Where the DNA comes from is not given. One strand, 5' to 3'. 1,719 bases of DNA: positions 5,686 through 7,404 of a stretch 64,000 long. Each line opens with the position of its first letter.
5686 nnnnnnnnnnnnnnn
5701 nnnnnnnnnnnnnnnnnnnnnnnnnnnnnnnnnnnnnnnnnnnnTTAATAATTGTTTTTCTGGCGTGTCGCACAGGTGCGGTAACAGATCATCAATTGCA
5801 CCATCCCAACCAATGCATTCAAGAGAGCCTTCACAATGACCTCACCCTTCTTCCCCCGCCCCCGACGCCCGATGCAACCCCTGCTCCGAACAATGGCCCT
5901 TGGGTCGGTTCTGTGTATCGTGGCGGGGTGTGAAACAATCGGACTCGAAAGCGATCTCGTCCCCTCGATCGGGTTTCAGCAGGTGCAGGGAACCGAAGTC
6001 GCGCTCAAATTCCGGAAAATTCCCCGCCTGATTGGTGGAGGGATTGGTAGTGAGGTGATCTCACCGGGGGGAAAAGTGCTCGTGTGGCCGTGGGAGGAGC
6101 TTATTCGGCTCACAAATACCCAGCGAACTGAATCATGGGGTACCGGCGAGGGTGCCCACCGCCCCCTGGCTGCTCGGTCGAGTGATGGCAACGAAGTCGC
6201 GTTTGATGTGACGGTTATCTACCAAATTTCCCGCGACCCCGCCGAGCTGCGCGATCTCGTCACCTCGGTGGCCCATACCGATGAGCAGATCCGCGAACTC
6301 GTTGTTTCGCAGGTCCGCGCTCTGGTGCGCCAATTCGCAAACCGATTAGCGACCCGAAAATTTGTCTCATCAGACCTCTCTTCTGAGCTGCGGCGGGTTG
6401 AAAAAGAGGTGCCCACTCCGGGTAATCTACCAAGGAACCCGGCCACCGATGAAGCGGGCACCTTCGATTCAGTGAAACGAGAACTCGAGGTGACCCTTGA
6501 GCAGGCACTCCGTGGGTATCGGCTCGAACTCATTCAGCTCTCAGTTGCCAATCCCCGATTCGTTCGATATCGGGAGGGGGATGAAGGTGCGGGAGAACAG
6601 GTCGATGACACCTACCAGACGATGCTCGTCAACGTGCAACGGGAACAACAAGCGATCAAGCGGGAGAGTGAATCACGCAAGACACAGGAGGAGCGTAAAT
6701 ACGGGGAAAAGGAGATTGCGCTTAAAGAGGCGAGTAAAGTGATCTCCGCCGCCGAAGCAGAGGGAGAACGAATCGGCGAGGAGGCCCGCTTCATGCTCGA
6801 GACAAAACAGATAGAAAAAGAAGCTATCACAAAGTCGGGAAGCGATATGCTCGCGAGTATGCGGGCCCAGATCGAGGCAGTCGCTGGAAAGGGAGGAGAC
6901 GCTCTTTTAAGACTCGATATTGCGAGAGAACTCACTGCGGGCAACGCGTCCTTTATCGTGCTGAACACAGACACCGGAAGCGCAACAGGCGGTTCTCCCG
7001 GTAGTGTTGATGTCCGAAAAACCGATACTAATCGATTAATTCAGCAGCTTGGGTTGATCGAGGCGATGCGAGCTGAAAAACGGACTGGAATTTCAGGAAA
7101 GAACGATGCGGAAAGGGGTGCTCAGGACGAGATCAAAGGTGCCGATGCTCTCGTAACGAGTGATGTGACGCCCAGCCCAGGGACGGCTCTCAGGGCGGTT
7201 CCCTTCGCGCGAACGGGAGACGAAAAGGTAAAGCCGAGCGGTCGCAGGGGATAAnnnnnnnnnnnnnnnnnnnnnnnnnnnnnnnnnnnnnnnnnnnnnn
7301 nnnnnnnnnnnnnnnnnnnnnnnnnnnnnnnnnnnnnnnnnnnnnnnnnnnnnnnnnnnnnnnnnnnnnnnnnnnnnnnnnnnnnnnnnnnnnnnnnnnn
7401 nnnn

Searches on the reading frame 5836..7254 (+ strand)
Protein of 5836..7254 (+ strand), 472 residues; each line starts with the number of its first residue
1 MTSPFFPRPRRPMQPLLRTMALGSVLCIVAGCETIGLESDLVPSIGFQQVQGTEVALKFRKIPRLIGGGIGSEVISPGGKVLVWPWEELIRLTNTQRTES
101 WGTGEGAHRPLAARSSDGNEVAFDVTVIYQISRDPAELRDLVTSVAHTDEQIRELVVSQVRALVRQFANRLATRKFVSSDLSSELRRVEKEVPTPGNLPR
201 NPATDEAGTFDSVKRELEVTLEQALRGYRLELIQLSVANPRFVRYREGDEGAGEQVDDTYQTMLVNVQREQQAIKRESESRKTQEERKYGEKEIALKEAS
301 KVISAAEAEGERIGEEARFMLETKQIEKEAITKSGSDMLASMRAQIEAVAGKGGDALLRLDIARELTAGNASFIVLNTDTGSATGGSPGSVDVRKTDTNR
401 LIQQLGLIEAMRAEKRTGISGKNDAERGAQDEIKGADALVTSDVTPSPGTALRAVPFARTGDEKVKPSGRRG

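Call 27: search_protein_families(library=pfam, proteins=[window:5836-7254:+], max_evalue=0.0001)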
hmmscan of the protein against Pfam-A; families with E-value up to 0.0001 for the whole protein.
window:5836-7254:+ (472 aa): 1 family
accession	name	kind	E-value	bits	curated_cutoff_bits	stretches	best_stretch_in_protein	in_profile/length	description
PF01145.31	Band_7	-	2.2e-11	44.6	23.6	1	51-242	4-147/176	SPFH domain / Band 7 family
